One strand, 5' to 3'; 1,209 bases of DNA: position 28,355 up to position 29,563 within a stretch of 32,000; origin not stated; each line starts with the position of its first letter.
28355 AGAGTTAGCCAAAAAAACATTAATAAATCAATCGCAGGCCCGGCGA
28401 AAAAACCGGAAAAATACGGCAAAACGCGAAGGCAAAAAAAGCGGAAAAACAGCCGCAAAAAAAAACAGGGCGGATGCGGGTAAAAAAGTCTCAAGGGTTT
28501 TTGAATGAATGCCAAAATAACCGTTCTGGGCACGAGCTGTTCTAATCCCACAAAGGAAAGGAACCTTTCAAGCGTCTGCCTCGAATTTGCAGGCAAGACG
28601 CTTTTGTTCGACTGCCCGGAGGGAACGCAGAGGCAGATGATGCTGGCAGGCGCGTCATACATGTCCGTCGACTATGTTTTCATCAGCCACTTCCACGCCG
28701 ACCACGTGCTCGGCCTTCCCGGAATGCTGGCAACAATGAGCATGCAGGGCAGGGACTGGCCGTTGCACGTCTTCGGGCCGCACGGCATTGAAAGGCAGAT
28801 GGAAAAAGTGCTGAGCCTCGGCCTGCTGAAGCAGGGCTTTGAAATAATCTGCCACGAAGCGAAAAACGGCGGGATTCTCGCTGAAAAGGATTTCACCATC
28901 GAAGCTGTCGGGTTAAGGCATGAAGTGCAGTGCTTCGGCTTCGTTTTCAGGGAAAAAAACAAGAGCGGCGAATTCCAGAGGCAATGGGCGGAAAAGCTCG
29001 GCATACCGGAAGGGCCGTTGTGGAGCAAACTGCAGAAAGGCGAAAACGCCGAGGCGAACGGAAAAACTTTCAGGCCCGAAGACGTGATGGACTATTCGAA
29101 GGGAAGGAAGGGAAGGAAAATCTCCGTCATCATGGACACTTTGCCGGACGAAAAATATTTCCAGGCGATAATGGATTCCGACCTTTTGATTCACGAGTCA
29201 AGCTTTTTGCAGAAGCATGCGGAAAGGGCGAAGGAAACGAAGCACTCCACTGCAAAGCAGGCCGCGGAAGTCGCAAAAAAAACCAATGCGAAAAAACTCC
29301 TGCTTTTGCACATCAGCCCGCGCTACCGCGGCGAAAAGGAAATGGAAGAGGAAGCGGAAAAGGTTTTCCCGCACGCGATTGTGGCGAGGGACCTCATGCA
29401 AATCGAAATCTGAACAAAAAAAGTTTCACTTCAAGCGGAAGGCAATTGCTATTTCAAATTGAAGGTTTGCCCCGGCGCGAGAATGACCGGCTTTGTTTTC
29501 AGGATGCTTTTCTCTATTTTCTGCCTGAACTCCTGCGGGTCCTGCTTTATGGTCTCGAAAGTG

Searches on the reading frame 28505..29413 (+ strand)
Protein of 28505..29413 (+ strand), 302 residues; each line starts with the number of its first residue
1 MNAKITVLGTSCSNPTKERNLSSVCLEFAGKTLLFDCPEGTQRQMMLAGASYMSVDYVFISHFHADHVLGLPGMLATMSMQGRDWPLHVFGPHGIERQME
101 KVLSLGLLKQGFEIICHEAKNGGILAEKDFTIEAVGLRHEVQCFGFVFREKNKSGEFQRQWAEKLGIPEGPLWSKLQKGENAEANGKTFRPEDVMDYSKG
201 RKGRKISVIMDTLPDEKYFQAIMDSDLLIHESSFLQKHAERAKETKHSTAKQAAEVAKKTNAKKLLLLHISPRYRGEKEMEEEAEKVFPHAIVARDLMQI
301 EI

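Call 42: search_protein_families(library=pfam, proteins=[window:28505-29413:+], max_evalue=0.01)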
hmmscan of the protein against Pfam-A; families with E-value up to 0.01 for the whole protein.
window:28505-29413:+ (302 aa): 4 families
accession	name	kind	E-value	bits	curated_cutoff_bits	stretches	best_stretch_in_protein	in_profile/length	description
PF12706.13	Lactamase_B_2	-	4.1e-15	56.3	27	2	33-151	3-133/200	Beta-lactamase superfamily domain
PF13691.12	Lactamase_B_4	-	2.8e-06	27.3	27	1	13-66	4-59/63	tRNase Z endonuclease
PF00753.33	Lactamase_B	-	6.9e-06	26.6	22.7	1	28-74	13-63/196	Metallo-beta-lactamase superfamily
PF23023.1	Anti-Pycsar_Apyc1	-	0.0007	19.6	50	1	1-71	1-70/250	Anti-Pycsar protein Apyc1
